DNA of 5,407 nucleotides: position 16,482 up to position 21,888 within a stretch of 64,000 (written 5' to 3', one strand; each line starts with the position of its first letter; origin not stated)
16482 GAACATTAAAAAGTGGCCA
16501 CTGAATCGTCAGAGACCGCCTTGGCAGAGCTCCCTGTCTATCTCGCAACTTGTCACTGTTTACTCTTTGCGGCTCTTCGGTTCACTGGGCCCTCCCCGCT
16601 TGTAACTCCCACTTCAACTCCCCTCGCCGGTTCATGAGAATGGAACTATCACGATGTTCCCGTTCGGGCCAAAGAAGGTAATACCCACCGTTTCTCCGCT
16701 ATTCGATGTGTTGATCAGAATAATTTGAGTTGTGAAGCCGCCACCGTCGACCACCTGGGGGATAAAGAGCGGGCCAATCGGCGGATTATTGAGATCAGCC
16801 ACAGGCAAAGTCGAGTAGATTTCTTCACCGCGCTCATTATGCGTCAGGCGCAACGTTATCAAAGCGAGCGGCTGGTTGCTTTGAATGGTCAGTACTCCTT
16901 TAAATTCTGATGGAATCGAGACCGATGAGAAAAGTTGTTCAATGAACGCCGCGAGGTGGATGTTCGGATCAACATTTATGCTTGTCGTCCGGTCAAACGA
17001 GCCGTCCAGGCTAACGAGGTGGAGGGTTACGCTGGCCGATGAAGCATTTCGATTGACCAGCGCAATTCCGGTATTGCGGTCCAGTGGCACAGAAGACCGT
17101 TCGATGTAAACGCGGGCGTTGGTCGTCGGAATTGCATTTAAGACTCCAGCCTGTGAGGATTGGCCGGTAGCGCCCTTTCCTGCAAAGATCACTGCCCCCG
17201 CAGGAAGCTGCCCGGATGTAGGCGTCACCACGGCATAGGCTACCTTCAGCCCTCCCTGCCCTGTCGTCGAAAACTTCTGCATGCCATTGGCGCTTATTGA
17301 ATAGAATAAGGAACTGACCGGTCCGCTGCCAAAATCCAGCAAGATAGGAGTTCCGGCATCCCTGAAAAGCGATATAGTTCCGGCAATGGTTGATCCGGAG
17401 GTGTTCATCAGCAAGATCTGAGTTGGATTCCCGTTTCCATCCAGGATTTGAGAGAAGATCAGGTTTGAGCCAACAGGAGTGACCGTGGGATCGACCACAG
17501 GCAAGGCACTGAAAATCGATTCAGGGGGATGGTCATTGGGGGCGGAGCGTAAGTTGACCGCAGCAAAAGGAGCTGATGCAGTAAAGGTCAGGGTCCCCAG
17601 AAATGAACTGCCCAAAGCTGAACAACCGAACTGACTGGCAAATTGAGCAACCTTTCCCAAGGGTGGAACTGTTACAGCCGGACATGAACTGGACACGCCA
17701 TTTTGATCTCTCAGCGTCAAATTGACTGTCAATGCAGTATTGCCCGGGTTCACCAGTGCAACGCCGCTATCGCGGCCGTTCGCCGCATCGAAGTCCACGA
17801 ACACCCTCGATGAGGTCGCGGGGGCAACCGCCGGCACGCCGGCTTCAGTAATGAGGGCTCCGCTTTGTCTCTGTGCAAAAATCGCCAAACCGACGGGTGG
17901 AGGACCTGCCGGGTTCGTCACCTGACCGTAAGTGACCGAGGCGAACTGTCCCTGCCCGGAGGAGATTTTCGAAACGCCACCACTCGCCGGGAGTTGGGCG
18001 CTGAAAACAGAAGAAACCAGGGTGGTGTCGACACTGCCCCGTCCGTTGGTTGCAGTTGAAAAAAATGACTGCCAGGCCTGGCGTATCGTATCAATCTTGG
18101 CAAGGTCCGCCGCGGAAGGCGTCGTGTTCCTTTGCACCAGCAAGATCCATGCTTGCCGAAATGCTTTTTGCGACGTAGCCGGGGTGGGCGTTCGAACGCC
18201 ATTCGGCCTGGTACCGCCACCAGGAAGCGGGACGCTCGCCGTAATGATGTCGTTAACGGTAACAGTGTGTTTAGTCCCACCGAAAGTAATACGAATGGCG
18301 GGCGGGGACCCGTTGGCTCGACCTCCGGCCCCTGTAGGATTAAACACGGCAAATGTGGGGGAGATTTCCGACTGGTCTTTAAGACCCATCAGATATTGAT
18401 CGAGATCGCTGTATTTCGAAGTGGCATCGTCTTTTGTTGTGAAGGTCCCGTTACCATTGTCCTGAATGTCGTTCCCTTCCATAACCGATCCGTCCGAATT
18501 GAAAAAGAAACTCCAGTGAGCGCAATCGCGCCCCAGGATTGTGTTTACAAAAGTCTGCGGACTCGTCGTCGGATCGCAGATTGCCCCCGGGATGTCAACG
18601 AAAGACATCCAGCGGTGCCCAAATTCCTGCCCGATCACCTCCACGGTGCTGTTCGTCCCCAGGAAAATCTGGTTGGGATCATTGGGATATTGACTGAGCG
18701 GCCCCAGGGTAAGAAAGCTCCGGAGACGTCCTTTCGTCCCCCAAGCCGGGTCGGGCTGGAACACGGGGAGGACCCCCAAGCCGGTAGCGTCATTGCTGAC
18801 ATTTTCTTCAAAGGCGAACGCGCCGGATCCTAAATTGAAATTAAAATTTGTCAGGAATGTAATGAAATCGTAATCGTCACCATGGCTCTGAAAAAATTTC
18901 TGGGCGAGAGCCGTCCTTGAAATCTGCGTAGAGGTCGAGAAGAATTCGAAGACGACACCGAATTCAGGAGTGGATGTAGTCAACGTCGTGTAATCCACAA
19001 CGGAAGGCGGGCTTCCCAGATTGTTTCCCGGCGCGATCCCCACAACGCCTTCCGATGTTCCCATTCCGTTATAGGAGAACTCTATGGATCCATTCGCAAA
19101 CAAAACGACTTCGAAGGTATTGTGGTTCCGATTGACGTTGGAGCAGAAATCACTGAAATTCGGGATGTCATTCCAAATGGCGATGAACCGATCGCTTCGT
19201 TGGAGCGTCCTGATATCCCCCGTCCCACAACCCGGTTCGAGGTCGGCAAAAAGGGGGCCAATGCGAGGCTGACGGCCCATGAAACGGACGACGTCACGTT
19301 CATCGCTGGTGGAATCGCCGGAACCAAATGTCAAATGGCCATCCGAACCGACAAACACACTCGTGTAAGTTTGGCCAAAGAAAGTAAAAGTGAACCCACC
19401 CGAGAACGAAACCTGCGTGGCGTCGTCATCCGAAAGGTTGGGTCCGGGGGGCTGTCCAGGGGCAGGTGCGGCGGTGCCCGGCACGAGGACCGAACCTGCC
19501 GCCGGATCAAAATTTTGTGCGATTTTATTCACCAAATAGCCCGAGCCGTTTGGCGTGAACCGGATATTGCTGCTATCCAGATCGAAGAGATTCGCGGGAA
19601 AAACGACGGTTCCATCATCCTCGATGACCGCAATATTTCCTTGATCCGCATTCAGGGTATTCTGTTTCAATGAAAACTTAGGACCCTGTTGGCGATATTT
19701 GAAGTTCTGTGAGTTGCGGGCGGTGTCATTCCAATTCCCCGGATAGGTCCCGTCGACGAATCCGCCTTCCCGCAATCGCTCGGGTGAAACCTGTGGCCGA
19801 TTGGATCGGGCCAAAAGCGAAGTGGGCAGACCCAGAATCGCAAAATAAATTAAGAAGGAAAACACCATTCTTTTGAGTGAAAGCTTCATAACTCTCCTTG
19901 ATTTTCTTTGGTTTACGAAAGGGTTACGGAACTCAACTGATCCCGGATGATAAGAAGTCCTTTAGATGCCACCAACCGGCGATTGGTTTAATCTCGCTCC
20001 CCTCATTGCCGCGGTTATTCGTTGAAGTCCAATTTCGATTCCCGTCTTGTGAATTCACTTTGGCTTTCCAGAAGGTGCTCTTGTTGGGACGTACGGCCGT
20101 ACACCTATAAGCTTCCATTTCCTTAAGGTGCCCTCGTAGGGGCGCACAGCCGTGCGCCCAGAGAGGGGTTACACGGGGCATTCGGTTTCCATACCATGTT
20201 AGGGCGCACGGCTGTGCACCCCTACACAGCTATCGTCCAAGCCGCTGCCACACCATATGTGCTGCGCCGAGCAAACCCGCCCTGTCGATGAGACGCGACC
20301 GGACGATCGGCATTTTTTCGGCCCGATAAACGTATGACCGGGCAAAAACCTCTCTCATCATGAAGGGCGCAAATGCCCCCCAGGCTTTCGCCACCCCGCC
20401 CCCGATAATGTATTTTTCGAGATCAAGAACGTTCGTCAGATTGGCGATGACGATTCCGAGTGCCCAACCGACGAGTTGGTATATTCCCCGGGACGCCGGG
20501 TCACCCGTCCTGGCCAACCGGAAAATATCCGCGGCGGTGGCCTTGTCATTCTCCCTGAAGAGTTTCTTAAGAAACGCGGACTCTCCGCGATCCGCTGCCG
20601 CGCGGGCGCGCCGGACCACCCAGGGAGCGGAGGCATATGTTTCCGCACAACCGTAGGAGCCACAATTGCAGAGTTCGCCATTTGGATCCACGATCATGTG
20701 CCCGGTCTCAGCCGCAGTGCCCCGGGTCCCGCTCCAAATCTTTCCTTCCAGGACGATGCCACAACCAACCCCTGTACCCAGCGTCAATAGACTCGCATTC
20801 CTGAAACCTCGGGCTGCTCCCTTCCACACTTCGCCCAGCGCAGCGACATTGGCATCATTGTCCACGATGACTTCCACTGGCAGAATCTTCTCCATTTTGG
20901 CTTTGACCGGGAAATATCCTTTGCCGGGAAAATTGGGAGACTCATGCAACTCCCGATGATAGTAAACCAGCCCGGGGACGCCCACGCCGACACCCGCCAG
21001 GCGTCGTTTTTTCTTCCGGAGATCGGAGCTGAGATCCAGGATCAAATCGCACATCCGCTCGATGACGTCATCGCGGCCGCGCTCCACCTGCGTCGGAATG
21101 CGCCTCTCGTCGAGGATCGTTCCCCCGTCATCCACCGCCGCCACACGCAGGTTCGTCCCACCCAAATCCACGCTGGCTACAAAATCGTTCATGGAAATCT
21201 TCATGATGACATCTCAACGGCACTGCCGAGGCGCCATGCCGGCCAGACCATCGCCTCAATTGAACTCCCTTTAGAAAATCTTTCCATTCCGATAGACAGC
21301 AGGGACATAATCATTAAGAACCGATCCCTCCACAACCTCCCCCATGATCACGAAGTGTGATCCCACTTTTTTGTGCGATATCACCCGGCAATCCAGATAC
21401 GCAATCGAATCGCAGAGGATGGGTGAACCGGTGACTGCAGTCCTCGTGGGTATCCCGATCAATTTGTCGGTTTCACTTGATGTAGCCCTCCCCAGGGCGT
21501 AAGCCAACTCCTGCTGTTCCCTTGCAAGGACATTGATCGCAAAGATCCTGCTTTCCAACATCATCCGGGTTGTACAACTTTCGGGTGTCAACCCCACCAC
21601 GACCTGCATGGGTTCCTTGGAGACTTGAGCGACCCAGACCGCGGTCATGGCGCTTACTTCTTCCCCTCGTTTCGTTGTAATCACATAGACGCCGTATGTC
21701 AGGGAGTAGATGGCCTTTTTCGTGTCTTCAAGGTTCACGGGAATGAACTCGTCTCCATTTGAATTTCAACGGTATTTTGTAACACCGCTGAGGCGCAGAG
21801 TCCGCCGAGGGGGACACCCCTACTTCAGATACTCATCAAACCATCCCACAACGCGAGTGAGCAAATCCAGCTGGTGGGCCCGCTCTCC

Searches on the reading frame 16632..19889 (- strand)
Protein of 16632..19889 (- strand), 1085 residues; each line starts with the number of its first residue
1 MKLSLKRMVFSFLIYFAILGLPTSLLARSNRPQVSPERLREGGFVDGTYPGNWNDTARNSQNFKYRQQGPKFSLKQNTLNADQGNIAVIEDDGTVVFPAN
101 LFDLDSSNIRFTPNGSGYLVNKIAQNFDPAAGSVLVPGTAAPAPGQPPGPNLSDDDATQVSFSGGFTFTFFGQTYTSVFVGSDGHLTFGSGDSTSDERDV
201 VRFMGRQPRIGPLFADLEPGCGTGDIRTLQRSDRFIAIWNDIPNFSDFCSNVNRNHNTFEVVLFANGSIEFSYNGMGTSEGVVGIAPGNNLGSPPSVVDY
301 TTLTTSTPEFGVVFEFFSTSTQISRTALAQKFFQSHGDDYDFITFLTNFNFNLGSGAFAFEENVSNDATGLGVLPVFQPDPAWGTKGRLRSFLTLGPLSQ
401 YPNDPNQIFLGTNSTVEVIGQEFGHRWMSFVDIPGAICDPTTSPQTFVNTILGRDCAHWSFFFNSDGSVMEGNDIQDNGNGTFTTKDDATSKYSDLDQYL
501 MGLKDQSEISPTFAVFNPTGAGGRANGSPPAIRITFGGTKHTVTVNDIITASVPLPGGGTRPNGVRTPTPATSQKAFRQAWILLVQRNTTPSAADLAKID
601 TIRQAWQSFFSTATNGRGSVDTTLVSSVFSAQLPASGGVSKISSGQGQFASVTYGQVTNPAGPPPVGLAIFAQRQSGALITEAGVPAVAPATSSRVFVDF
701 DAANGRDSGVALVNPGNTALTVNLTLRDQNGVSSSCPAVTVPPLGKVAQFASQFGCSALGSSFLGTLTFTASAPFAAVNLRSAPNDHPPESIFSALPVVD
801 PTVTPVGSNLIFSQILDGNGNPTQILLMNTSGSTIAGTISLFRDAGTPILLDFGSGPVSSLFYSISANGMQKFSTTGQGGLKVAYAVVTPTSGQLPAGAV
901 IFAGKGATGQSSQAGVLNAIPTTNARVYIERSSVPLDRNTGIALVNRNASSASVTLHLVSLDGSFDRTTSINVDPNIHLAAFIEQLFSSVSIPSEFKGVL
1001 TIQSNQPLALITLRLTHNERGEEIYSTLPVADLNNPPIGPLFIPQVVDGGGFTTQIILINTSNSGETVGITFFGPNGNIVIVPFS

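Call 22: search_protein_families(library=pfam, proteins=[window:16632-19889:-])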
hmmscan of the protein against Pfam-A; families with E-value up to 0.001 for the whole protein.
window:16632-19889:- (1085 aa): 1 family
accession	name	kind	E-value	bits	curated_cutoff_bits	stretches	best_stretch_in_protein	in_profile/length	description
PF18986.5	DUF5719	-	0.00024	20.8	26.2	0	675-743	34-103/319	Family of unknown function (DUF5719)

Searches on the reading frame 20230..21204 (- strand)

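Call 21: search_protein_families(library=pfam, proteins=[window:20230-21204:-])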
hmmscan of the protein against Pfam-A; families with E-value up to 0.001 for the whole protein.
window:20230-21204:- (324 aa): 1 family
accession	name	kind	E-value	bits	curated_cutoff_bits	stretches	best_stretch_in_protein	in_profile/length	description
PF00480.26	ROK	-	3.6e-63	214.3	22.9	1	10-319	2-292/294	ROK family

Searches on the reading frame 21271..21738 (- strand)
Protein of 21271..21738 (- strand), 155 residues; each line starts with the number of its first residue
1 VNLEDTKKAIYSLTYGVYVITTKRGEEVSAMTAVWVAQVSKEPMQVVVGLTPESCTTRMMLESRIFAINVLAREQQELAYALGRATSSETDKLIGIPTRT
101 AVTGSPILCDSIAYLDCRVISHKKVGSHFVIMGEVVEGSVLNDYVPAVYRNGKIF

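Call 21: search_protein_families(library=pfam, proteins=[window:21271-21738:-])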
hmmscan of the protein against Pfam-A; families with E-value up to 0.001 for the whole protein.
window:21271-21738:- (155 aa): 1 family
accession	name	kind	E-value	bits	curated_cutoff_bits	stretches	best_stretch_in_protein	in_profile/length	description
PF01613.24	Flavin_Reduct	-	5.5e-35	121.2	27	1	11-153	2-148/153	Flavin reductase like domain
